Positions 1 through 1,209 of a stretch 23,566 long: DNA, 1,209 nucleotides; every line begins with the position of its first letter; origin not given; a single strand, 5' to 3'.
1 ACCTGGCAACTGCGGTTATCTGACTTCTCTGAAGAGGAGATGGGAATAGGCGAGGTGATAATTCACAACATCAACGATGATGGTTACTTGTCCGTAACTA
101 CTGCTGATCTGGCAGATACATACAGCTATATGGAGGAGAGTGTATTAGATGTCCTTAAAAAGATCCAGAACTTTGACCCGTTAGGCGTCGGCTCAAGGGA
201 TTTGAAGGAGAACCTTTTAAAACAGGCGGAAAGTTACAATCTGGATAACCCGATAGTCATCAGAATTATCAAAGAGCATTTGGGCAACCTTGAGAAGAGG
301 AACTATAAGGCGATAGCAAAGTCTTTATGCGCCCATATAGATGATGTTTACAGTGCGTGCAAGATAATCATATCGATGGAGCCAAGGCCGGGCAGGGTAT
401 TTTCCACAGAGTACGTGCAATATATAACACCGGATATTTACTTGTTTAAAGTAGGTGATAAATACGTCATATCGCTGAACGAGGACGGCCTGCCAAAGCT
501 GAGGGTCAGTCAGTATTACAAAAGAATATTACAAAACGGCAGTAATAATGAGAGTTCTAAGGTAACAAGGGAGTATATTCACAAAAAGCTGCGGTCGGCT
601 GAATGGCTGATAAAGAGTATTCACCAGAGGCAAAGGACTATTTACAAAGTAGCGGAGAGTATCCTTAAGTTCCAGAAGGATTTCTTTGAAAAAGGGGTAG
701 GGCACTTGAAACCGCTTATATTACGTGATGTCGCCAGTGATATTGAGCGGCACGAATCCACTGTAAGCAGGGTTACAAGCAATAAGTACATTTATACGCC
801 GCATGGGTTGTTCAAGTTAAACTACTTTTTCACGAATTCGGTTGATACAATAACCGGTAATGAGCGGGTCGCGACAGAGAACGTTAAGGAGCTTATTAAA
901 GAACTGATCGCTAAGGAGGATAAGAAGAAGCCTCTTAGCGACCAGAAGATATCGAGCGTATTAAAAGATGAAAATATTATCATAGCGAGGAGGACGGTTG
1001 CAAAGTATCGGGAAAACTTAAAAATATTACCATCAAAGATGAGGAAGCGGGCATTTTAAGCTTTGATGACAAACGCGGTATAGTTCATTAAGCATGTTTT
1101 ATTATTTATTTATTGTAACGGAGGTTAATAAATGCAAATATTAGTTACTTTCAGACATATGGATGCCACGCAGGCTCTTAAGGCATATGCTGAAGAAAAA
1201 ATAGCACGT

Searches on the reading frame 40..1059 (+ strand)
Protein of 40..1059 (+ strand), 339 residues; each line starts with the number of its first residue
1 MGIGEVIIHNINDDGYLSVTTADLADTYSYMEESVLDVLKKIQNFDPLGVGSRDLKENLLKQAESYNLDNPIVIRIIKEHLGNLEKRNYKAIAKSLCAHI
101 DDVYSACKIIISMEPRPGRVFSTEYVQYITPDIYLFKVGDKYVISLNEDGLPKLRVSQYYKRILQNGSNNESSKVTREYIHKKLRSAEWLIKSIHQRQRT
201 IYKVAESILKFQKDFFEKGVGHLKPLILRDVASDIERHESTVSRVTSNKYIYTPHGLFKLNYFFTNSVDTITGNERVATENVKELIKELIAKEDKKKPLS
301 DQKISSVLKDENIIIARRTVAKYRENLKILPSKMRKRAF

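Call 13: search_protein_families(library=pfam, proteins=[window:40-1059:+])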
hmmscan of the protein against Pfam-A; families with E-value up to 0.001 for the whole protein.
window:40-1059:+ (339 aa): 2 families
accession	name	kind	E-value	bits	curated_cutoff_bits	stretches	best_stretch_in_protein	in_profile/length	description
PF04552.19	Sigma54_DBD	-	2.5e-61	206.5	22.8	1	178-337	2-160/160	Sigma-54, DNA binding domain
PF04963.19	Sigma54_CBD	-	1.5e-45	155.6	22.9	1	3-160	32-185/185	Sigma-54 factor, core binding domain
